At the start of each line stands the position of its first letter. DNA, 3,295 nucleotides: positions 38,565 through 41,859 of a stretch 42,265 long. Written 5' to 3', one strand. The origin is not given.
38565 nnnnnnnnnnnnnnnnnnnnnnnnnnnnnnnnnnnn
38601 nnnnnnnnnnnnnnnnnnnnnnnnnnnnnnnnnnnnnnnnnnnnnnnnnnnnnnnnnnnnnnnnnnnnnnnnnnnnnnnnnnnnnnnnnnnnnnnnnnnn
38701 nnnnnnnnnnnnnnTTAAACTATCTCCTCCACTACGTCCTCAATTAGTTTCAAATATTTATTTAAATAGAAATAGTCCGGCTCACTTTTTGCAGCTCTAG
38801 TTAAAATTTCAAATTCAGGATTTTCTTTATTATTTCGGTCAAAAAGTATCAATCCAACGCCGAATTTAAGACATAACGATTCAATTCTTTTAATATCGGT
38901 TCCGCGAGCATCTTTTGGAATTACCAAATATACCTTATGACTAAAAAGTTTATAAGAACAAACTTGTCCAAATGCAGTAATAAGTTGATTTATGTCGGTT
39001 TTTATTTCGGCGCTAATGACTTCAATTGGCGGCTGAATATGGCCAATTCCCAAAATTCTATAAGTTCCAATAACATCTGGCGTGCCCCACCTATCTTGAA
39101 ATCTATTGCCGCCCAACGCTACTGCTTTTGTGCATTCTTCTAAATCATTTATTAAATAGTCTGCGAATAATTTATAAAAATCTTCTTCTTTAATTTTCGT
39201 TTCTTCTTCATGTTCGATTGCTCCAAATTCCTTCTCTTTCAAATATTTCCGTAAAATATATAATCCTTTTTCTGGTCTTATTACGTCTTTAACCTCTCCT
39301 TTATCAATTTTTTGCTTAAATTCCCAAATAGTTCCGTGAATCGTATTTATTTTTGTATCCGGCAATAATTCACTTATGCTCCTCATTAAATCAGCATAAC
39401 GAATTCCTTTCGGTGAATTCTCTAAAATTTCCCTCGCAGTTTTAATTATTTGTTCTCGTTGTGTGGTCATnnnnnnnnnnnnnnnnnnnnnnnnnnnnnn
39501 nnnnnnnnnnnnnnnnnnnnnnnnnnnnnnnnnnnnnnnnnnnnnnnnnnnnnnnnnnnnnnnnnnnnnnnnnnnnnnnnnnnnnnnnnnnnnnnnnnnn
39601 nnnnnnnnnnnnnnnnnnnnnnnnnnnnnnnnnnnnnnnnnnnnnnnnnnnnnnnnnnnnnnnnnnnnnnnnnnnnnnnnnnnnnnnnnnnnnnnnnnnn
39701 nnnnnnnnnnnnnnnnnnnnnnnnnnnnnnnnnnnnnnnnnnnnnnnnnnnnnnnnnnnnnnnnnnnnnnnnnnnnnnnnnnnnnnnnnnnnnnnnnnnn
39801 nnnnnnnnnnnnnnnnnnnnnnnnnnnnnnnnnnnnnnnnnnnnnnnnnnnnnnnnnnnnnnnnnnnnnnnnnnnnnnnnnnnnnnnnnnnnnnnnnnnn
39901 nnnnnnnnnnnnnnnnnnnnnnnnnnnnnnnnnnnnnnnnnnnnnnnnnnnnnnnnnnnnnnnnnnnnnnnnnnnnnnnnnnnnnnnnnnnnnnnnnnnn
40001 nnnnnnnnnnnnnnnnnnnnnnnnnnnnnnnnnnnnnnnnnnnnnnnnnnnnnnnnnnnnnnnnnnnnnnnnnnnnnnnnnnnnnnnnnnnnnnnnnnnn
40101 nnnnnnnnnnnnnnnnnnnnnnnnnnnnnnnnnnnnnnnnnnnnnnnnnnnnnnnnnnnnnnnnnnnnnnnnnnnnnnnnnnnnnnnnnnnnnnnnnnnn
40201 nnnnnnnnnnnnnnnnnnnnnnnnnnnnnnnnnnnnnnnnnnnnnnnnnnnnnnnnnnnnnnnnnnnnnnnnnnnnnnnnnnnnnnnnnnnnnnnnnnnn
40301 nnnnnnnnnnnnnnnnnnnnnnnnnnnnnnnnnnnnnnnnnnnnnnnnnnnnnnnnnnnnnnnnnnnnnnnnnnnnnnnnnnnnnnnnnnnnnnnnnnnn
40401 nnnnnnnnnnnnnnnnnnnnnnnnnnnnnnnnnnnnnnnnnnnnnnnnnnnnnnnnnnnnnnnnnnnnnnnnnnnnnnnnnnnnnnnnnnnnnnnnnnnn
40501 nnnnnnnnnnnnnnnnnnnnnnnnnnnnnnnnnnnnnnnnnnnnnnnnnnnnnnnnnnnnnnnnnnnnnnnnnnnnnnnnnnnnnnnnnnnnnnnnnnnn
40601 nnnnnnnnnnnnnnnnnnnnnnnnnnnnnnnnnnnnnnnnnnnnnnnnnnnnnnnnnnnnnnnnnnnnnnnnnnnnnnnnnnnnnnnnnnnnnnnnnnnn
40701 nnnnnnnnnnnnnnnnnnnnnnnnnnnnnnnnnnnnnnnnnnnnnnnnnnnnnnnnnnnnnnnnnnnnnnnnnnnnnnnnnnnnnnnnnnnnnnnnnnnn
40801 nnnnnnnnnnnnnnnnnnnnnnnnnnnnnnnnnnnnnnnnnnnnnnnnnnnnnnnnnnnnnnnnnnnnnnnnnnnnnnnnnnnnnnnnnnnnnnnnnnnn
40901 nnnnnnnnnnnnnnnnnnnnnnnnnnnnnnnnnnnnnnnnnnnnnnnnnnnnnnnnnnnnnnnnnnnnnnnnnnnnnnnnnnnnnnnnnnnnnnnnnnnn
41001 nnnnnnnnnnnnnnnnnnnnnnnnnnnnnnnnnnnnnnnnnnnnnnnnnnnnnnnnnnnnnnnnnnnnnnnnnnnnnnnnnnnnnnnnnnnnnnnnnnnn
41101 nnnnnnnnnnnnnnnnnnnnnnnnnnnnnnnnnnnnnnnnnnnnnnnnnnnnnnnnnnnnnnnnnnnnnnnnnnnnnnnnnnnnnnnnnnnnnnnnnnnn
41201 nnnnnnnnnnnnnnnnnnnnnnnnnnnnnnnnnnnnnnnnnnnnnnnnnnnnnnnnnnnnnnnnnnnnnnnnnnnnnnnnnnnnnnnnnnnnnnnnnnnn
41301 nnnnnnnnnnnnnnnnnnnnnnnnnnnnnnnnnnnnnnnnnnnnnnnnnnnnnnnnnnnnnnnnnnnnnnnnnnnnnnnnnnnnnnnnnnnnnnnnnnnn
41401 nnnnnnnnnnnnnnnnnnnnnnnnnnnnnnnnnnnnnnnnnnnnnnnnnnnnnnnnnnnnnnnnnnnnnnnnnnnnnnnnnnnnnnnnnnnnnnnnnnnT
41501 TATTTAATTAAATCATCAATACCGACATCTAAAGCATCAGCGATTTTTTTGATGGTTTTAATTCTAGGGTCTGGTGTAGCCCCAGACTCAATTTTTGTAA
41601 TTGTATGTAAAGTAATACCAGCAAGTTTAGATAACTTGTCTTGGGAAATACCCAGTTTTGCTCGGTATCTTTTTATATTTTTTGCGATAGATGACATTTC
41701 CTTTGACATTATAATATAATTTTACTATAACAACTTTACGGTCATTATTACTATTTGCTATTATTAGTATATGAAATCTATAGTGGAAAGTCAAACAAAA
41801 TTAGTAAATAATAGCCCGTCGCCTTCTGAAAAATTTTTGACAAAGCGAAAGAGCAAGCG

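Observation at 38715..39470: Orphan 251-aa protein combining a HARE-HTH/Mrr_N-like winged helix with a PD-(D/E)xK nuclease core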

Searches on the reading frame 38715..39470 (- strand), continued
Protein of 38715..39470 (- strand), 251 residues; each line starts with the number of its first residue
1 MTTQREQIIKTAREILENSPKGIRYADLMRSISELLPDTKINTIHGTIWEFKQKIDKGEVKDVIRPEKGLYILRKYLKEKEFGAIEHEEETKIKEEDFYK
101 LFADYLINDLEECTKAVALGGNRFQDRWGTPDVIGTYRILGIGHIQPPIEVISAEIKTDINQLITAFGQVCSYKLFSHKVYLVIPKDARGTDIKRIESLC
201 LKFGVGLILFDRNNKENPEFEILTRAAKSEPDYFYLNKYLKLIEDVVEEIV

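Call 86: find_encoding_contigs(protein=P0387, flank=6000, max_places=1)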
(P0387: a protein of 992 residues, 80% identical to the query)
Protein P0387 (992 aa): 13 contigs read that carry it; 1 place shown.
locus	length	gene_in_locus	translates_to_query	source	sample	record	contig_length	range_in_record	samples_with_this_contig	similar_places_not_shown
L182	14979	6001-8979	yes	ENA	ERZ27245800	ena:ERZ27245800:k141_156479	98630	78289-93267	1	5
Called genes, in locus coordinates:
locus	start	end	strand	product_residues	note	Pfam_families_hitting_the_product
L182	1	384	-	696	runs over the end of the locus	PF13529:Peptidase_C39_2 (weak)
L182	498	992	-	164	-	-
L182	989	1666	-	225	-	-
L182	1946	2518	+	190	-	PF07638:Sigma70_ECF (faint), PF04542:Sigma70_r2, PF08281:Sigma70_r4_2, PF04545:Sigma70_r4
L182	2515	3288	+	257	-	-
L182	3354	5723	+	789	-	PF01555:N6_N4_Mtase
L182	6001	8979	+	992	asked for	PF04851:ResIII, PF00270:DEAD (weak), PF18766:SWI2_SNF2 (weak), PF27151:YagJ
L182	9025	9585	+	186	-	PF01613:Flavin_Reduct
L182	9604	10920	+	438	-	PF02689:Herpes_Helicase (faint), PF05970:PIF1, PF13191:AAA_16 (weak), PF13245:AAA_19, PF13604:AAA_30, PF01443:Viral_helicase1 (faint), PF13401:AAA_22 (weak), PF13538:UvrD_C_2 (faint)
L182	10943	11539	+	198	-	-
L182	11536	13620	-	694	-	PF06452:CBM9_1 (faint), PF19313:DUF5916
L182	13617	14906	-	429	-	PF01979:Amidohydro_1, PF07969:Amidohydro_3 (faint), PF12890:DHOase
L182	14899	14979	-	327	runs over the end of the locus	PF02729:OTCace_N, PF00185:OTCace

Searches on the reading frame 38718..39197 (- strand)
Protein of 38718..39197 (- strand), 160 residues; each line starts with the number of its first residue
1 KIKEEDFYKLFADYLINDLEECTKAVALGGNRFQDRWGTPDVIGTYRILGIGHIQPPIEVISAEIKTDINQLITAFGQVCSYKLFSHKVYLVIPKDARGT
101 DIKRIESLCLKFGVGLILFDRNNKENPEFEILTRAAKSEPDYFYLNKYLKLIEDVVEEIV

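Call 63: predict_structure(alignment_id=A4)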
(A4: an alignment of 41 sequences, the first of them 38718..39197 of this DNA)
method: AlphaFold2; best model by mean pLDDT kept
length: 160 residues; sequences in the alignment: 41
mean_pLDDT: 85.7   pTM: 0.85
mean pLDDT of the five models: 85.7, 83.5, 82.3, 79.5, 73.8
residues with pLDDT >= 90: 79; 70-90: 60; 50-70: 19; < 50: 2
segments of 3 or more residues with pLDDT < 50: none
pLDDT, mean of each block of 10 residues (from residue 1): 87 87 82 67 76 64 91 90 92 93 95 96 92 92 87 80
secondary structure, 60 per line:
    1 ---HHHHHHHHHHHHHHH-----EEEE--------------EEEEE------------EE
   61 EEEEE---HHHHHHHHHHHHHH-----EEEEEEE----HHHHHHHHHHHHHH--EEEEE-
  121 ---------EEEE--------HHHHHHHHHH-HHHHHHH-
elements in order: H4-18 E24-27 E42-46 E59-65 H69-82 E88-94 H99-112 E115-119 E130-133 H142-151 H153-159
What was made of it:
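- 38718..39188 (-): Residues 95-251: PD-(D/E)xK nuclease-fold domain. The domain-only model has pLDDT 85.7 and pTM 0.85 with order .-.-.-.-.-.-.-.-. (call 63).
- On PD-(D/E)xK nuclease superfamily: The domain-only model has pLDDT 85.7 and pTM 0.85 (call 63).
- Checked: The C-terminal domain alone has pLDDT 85.7 and pTM 0.85, with order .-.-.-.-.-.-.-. (call 63).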

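Call 65: fold_search(model_id=the predicted structure, library=pdb)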
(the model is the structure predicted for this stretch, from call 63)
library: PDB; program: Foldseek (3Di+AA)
matches with E <= 10: 711; with E <= 0.001: 0
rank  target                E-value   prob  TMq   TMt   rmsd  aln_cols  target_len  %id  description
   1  2inb                  2.0e-03  0.99  0.40  0.48   9.1       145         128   13  Crystal structure of an XisH family protein (ZP_00107633.1) from Nostoc punctiforme PCC 73102 at 1.60 A resolution (released 2006-10-24)
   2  2ph7_A                2.2e-03  1.00  0.38  0.29   8.1       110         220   12  Crystal structure of AF2093 from Archaeoglobus fulgidus (released 2007-05-08)
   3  2ph7_B                2.3e-03  1.00  0.38  0.29   8.1       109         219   11  Crystal structure of AF2093 from Archaeoglobus fulgidus (released 2007-05-08)
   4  2okf_A                6.1e-03  0.96  0.39  0.47   9.0       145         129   14  CRYSTAL STRUCTURE OF A FDXN ELEMENT EXCISION CONTROLLING FACTOR PROTEIN (AVA_3312) FROM ANABAENA VARIABILIS AT 1.60 A  (released 2007-01-30)
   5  6g2d_B                7.0e-03  0.85  0.33  0.11   6.7       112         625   12  Citrate-induced acetyl-CoA carboxylase (ACC-Cit) filament at 5.4 A resolution (released 2018-06-13)
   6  3c0u_B                7.5e-03  0.95  0.37  0.34   6.5       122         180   16  Crystal structure of E.coli yaeQ protein (released 2008-01-29)
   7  6g2h_A                8.5e-03  0.84  0.41  0.12   8.3       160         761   11  Filament of acetyl-CoA carboxylase and BRCT domains of BRCA1 (ACC-BRCT) core at 4.6 A resolution (released 2018-06-13)
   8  4dav_A                9.1e-03  0.63  0.32  0.24  10.8       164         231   11  The structure of Pyrococcus Furiosus SfsA in complex with DNA (released 2014-10-01)
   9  2g3w_B                2.4e-02  0.91  0.40  0.37   5.9       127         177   15  The Crystal Structure of YaeQ Protein from Xanthomonas axonopodis pv. citri (released 2007-02-27)
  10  2e87                  2.6e-02  0.54  0.32  0.18  10.3       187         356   12  Crystal structure of hypothetical GTP-binding protein PH1320 from Pyrococcus horikoshii OT3, in complex with GDP (released 2007-07-24)
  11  6g2d_F                2.6e-02  0.51  0.36  0.13   9.7       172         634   11  Citrate-induced acetyl-CoA carboxylase (ACC-Cit) filament at 5.4 A resolution (released 2018-06-13)
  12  4zsf_A                3.1e-02  0.72  0.44  0.28  10.9       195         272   11  Crystal structure of pre-specific restriction endonuclease BsaWI-DNA complex (released 2015-10-07)
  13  3n05_A                3.4e-02  0.25  0.28  0.10  15.3       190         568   12  CRYSTAL STRUCTURE OF NH3-DEPENDENT NAD+ SYNTHETASE FROM STREPTOMYCES AVERMITILIS (released 2010-07-07)
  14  3c0u_A                4.4e-02  0.80  0.36  0.33   6.5       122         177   15  Crystal structure of E.coli yaeQ protein (released 2008-01-29)
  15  3n05_B                5.3e-02  0.38  0.28  0.10  15.2       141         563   11  CRYSTAL STRUCTURE OF NH3-DEPENDENT NAD+ SYNTHETASE FROM STREPTOMYCES AVERMITILIS (released 2010-07-07)
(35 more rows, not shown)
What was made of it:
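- Foldseek matches to solved nucleases are weak (E >= 2e-3, TM 0.38-0.48; call 65). XPF, MUS81 and ERCC1 appear among the PDB hits (call 65).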

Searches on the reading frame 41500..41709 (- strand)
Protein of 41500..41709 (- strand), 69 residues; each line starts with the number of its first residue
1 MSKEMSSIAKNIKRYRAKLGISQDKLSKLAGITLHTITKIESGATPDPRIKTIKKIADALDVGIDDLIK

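Call 4: search_protein_families(library=pfam, proteins=[window:41500-41709:-], max_evalue=1)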
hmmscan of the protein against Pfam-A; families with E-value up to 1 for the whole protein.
window:41500-41709:- (69 aa): 11 families
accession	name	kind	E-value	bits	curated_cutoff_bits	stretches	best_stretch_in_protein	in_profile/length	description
PF01381.28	HTH_3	-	5.9e-15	55.5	23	1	12-67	1-55/55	Helix-turn-helix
PF13443.12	HTH_26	-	1.1e-11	45.2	22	1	11-68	1-58/63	Cro/C1-type HTH DNA-binding domain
PF12844.13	HTH_19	-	4.6e-11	42.9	30.2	1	10-68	2-59/64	Helix-turn-helix domain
PF13560.12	HTH_31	-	2.8e-08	34.4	27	1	12-65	6-59/64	Helix-turn-helix domain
PF00157.23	Pou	-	0.0044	17.4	27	1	2-27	3-28/72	Pou domain - N-terminal to homeobox domain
PF13413.12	HTH_25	-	0.0077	16.5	24.6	1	13-44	3-34/62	Helix-turn-helix domain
PF15731.11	MqsA_antitoxin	-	0.045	14.3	30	1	9-48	71-110/131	Antitoxin component of bacterial toxin-antitoxin system, MqsA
PF20432.4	Xre-like-HTH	-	0.046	14.4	25.8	1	17-39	20-42/63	Antitoxin Xre-like helix-turn-helix domain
PF20317.4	HTH_60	-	0.051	14.4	24.1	1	6-45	4-43/140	Helix-turn-helix domain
PF13384.12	HTH_23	-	0.14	12.5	24.6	0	13-40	12-37/50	Homeodomain-like domain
PF01476.26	LysM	-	0.14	12.5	20.9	0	6-36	10-33/43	LysM domain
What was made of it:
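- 41500..41709 (-): 69-aa Xre/C-protein-type HTH, 4 nt upstream of mod; likely controller of the operon. Pfam HTH_3 5.9e-15 (call 4).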

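Call 5: search_protein_families(library=ncbifam, proteins=[window:41500-41709:-], max_evalue=1)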
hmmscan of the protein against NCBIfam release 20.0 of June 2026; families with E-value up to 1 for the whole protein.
window:41500-41709:- (69 aa): 18 families
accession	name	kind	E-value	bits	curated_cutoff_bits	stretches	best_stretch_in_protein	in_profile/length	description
NF041951.1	phage_RstR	subfamily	2.4e-11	43.9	80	1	7-68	2-62/108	RstR family transcriptional repressor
TIGR03070.1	couple_hipB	subfamily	8e-11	41.7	71.65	1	7-61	2-55/58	type II toxin-antitoxin system Y4mF family antitoxin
NF046032.1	TransRegSlrRBacil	equivalog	5.6e-08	33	250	1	8-67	2-61/149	HTH-type transcriptional regulator SlrR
NF047948.1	male_kill_WMK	equivalog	1.4e-07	31.3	300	1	7-68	5-65/300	WO male-killing family protein Wmk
TIGR03830.1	CxxCG_CxxCG_HTH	subfamily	1.1e-06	28.5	61.8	1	6-48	64-106/127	type II TA system antitoxin MqsA family protein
NF006015.0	PRK08154.1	subfamily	2.2e-06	27.1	204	1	5-68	28-90/314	anaerobic benzoate catabolism transcriptional regulator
NF007408.0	PRK09943.1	equivalog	2.8e-06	27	211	1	1-62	1-61/185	HTH-type transcriptional regulator PuuR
TIGR00270.2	TIGR00270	equivalog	3.8e-06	26.8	110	1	9-63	77-130/159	multiprotein bridging factor aMBF1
NF007257.0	PRK09706.1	subfamily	2.1e-05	24.3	101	1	7-61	5-58/135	transcriptional repressor DicA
NF010465.0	PRK13890.1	equivalog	0.0015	18.6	96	1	10-67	8-64/121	conjugal transfer protein TrbA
NF007271.0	PRK09726.1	equivalog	0.0015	18.4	79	1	8-63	13-67/88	type II toxin-antitoxin system antitoxin HipB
NF003162.0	PRK04140.1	equivalog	0.0017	17.5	263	1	10-64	129-182/317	transcriptional regulator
TIGR02612.1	mob_myst_A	hypoth_equivalog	0.0034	17.3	122.6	1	12-61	30-80/150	mobile mystery protein A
NF041493.1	MobT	equivalog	0.0042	15.9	600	1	13-60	2-48/383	MobT family relaxase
NF048000.1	ECH1013_TF_S24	equivalog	0.013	15.4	300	1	6-68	1-63/204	ECH_1013 family putative transcriptional regulator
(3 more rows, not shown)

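Call 6: search_protein_families(library=padloc, proteins=[window:41500-41709:-], max_evalue=1)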
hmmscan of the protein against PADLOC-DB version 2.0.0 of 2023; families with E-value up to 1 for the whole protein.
window:41500-41709:- (69 aa): 15 families
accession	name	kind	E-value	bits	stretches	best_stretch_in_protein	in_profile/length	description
PDLC02926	HTH_VI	-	2.8e-11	41.5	1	8-66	2-59/92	-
PDLC04142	capH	-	2.4e-08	33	1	5-68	4-66/103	capH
PDLC04775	PDC-M69A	-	2.9e-06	25.7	1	1-69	1-68/113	-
PDLC03665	Control_protein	-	3.8e-06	25.1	1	8-68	9-69/77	control protein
PDLC03946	RmrA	-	4.5e-06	23.6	1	12-62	7-56/357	-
PDLC03949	RmrA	-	5.2e-05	20.3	1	12-62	7-56/363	-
PDLC03536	REase_II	-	6.6e-05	20.7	1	8-68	11-70/237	Type II restriction enzyme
PDLC03953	RmrA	-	0.00014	19.2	1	6-62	4-59/373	-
PDLC03951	RmrA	-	0.00058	16.9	1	10-63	11-63/400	-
PDLC03954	RmrA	-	0.00062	16.8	1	9-64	12-66/380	-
PDLC03952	RmrA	-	0.0014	15.5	1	8-62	23-76/395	-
PDLC03669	Control_protein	-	0.0031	15.8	1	12-58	14-59/96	control protein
PDLC03947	RmrA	-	0.0044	13.9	1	3-63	7-66/383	-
PDLC03664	Control_protein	-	0.0056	15.1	1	10-64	16-69/74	control protein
PDLC03671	Control_protein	-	0.0083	14.3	1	8-65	15-71/84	control protein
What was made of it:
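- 41500..41709 (-): PADLOC Control_protein hits (call 6).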
